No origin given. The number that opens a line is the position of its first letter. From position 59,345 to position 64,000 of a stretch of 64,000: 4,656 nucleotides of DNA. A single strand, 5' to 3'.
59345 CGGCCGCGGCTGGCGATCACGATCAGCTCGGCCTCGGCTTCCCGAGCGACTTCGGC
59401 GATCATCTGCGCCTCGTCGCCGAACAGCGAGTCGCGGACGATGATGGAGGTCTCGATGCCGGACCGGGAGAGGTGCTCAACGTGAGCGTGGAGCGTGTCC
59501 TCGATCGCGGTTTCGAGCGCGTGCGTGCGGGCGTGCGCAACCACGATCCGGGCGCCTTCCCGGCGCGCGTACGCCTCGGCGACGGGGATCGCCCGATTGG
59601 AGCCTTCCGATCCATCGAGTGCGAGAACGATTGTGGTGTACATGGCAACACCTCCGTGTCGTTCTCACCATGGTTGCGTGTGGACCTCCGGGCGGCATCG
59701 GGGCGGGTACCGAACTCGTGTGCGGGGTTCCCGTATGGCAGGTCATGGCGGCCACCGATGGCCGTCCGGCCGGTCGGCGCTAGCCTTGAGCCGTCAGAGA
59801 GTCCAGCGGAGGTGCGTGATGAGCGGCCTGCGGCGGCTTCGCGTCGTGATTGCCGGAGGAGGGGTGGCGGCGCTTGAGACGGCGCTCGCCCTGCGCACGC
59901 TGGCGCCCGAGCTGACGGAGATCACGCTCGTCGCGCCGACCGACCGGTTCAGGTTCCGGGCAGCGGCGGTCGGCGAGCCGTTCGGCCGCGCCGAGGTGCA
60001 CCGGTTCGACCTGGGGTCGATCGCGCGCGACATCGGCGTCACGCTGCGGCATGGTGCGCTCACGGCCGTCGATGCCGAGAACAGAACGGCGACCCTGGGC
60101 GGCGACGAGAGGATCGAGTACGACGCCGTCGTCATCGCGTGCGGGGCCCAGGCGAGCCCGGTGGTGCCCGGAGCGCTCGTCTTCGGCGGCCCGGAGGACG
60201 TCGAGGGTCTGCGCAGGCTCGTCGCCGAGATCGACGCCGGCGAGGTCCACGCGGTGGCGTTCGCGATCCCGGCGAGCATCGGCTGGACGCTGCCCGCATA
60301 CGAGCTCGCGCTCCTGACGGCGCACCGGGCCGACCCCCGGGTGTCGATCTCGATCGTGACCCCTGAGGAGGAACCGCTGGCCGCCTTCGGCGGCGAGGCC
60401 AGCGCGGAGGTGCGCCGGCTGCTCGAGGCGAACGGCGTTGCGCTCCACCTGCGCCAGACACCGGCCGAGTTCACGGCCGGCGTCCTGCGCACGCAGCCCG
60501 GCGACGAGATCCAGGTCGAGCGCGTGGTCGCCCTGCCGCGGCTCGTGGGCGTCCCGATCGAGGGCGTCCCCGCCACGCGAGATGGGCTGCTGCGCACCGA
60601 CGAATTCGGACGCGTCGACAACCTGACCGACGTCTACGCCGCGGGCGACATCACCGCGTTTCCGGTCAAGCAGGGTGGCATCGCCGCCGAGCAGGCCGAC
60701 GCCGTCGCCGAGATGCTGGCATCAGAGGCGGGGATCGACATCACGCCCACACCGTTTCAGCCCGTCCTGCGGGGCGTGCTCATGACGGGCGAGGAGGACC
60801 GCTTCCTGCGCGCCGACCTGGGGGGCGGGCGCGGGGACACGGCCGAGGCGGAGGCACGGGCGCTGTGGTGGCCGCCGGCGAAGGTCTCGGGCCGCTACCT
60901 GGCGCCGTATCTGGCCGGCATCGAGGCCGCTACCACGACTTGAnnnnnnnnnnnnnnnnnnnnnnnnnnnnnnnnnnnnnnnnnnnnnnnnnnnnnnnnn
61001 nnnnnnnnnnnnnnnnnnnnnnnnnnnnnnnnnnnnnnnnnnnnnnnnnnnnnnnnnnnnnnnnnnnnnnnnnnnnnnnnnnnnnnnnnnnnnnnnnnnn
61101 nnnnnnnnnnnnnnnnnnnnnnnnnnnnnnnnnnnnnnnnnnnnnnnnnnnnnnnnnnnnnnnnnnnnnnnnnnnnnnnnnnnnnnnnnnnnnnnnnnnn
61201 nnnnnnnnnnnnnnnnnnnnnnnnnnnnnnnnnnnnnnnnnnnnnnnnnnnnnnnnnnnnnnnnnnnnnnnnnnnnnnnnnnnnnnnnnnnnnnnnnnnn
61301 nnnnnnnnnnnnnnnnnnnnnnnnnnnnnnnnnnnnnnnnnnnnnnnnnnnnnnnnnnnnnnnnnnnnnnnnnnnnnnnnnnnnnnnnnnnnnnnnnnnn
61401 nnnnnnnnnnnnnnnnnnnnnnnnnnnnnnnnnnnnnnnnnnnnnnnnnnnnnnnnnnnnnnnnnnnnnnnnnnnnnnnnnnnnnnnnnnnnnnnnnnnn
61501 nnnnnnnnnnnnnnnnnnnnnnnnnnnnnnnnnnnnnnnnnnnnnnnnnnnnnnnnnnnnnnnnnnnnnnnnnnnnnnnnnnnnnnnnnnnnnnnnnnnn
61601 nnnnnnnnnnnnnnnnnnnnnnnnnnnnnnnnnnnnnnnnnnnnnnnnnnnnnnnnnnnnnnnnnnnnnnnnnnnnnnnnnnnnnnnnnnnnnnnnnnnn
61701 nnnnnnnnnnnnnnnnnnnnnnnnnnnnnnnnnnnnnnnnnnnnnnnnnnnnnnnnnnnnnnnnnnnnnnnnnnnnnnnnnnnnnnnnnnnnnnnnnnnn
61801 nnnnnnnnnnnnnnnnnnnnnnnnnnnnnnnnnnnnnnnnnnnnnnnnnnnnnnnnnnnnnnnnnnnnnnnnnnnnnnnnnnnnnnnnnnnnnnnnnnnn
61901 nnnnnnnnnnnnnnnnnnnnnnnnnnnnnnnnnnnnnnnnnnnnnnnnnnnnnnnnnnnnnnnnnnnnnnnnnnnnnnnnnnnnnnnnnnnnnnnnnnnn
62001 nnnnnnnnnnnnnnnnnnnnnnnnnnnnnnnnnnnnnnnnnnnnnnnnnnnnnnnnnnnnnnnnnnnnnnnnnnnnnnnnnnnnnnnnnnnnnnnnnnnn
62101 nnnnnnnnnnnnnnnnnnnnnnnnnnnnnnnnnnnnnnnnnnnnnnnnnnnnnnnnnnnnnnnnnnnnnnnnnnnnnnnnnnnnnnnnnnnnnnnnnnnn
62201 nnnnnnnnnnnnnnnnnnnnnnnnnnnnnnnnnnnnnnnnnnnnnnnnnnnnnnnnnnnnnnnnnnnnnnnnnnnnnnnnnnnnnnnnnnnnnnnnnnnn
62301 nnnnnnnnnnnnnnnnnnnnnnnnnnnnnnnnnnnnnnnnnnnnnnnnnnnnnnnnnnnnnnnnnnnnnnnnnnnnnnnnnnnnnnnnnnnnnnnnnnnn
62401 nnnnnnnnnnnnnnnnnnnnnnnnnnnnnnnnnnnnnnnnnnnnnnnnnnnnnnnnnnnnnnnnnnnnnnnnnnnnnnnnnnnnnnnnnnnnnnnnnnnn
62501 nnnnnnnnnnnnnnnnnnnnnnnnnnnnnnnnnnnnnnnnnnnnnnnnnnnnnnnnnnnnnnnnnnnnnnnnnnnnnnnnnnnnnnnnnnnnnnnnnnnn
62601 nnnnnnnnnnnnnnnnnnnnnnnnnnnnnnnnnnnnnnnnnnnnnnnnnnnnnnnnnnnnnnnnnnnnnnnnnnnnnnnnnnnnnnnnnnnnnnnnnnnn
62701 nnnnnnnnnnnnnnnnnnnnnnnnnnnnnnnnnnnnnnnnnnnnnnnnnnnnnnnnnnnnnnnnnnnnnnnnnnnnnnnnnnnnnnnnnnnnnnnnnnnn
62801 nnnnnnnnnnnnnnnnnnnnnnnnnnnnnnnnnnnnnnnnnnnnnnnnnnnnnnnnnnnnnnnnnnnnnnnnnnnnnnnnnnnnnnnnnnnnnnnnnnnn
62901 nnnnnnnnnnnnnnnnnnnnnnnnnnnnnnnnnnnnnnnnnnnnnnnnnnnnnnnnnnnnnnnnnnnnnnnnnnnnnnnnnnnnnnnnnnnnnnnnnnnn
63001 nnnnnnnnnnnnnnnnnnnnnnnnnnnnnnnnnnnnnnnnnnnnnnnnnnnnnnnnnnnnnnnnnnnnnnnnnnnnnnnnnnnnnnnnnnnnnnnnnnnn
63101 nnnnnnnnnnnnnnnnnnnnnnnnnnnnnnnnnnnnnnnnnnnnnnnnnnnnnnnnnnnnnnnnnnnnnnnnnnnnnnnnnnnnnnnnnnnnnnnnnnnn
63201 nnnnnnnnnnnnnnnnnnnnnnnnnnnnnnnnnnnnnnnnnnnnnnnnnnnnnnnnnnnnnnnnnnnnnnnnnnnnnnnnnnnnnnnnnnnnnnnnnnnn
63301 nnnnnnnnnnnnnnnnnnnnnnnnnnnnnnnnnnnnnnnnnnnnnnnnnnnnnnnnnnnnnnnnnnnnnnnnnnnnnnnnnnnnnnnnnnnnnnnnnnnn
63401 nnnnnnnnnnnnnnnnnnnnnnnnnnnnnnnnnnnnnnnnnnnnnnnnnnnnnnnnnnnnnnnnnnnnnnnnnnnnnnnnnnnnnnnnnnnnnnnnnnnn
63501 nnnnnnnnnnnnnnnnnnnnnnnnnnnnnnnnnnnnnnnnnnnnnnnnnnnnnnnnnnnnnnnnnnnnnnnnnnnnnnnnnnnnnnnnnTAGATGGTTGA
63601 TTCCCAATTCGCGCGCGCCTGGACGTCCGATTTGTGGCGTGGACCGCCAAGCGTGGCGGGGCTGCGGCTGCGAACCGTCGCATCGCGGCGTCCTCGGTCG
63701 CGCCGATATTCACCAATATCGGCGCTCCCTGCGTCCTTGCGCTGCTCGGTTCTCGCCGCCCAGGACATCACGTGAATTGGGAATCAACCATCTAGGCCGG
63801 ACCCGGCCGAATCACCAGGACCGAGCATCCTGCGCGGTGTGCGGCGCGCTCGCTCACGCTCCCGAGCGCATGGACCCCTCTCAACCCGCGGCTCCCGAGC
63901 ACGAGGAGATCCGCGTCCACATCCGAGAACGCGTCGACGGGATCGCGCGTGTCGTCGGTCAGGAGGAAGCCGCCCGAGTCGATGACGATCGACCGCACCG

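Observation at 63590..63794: Hairpin-closed 205-nt element with a conserved core and a covarying closing stem, sitting as the leader of a Pat-like acetyltransferase gene (candidate undescribed structured RNA)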

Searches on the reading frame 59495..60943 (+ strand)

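Call 43: search_protein_families(library=pfam, proteins=[window:59495-60943:+], max_evalue=0.01)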
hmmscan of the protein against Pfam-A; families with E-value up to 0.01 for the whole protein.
window:59495-60943:+ (482 aa): 2 families
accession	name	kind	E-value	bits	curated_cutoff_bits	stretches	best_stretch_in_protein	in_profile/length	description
PF07992.20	Pyr_redox_2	-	1.4e-20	74.3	26.1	2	116-393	2-278/291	Pyridine nucleotide-disulphide oxidoreductase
PF00070.33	Pyr_redox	-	1.4e-08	35.5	22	1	283-327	23-67/82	Pyridine nucleotide-disulphide oxidoreductase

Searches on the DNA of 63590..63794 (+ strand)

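Call 38: search_dna_similar(query=window:63590-63794:+, collection=plasmids, mode=distant, max_evalue=0.001, max_rows=10)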
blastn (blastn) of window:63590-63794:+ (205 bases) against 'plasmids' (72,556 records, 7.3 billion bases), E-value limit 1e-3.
No match.
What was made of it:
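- Tried and rejected: No match (call 38).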

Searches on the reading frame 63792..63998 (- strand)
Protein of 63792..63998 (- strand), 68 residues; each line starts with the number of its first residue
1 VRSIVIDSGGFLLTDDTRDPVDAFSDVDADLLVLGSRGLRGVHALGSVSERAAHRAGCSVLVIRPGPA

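Call 43: search_protein_families(library=pfam, proteins=[window:63792-63998:-], max_evalue=0.01)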
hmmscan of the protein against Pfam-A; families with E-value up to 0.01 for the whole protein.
window:63792-63998:- (68 aa): 1 family
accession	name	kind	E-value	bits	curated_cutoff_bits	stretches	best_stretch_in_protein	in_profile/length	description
PF00582.32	Usp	-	5.8e-10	40.3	24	1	25-64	100-141/141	Universal stress protein family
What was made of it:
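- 63792..64000 (-): 3' end of a universal stress protein gene, cut by the window end. The element supplies the G of its stop codon. Pfam Usp, E = 5.8e-10 (call 43).
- Checked: The element's terminal TAG (63794-63792, minus strand) is the stop codon of a Usp-domain ORF (Pfam PF00582, call 43).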
